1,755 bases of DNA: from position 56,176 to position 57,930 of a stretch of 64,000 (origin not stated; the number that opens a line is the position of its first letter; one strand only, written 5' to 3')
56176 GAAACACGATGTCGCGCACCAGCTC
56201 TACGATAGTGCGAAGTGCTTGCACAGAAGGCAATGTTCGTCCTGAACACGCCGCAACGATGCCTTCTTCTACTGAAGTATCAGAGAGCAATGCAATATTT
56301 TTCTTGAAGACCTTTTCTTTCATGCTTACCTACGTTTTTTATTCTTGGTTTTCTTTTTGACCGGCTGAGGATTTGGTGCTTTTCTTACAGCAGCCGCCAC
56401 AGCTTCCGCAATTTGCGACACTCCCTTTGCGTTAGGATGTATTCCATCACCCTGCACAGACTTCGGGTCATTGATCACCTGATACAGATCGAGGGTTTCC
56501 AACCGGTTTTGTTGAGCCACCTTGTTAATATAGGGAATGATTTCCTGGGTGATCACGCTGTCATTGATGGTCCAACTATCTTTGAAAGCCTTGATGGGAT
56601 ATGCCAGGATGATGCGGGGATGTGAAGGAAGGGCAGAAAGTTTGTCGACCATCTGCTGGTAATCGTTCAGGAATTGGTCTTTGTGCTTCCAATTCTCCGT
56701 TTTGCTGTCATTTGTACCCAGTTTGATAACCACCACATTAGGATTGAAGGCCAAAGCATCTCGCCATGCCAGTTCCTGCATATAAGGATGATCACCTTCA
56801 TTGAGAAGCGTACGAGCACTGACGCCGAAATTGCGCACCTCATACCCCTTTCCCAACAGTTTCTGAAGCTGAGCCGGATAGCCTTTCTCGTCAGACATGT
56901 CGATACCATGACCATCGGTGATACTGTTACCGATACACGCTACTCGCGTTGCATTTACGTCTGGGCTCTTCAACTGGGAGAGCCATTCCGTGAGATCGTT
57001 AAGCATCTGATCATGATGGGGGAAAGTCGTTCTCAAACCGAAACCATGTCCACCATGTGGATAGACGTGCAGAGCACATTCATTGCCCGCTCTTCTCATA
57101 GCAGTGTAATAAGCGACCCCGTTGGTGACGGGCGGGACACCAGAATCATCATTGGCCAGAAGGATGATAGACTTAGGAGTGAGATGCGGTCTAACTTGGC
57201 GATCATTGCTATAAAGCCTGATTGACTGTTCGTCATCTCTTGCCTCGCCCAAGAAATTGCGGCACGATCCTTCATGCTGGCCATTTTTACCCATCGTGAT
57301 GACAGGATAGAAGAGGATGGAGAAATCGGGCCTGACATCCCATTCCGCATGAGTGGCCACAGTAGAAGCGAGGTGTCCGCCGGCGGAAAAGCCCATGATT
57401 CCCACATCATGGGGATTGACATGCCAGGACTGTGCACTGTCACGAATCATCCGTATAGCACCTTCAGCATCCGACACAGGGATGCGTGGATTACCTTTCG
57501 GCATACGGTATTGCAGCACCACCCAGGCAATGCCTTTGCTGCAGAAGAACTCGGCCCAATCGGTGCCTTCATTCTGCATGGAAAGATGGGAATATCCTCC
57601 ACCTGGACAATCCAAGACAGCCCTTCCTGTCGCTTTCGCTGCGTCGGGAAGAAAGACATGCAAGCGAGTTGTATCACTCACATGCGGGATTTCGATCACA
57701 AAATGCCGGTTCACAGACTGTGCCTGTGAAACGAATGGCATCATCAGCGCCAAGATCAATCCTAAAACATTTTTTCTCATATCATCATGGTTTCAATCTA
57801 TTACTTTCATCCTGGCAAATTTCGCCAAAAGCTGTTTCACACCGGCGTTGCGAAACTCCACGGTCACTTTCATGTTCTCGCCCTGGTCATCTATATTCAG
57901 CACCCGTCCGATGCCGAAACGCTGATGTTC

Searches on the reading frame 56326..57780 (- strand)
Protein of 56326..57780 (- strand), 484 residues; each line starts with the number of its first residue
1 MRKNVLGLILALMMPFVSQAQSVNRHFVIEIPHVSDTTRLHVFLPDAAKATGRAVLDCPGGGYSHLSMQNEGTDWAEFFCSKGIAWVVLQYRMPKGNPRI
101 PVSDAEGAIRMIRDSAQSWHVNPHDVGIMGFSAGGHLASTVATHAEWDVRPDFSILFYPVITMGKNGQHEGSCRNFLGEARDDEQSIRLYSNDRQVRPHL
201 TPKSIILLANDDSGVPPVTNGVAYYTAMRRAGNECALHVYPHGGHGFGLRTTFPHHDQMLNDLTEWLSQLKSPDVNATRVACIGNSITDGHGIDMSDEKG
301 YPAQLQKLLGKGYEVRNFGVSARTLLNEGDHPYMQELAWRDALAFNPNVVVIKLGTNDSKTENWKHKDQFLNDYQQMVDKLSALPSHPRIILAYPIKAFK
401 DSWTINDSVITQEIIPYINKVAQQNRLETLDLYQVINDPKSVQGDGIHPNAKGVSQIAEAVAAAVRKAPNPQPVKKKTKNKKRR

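Call 6: search_protein_families(library=pfam, proteins=[window:56326-57780:-], max_evalue=0.01)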
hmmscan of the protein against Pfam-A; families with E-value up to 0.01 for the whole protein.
window:56326-57780:- (484 aa): 8 families
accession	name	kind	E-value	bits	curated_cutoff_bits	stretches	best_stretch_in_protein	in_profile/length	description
PF13472.12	Lipase_GDSL_2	-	2.5e-25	90.4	32.9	1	282-453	1-175/178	GDSL-like Lipase/Acylhydrolase family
PF00657.28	Lipase_GDSL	-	5.9e-15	56.4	23.6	1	280-461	1-208/208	GDSL-like Lipase/Acylhydrolase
PF20434.5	BD-FAE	-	5e-14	52.8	26.8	1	40-146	1-111/215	BD-FAE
PF07859.19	Abhydrolase_3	-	5.3e-14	52.9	25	1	60-247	6-208/210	alpha/beta hydrolase fold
PF00326.27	Peptidase_S9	-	8.5e-08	32.4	22.6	1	117-252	57-194/213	Prolyl oligopeptidase family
PF01738.24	DLH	-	0.00047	20.2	21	1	114-249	86-190/217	Dienelactone hydrolase family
PF12146.15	Hydrolase_4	-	0.0048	16.7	27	0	232-286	29-84/239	Serine aminopeptidase, S33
PF08840.17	BAAT_C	-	0.0072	16.8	20.9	0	120-146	18-44/210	BAAT / Acyl-CoA thioester hydrolase C terminal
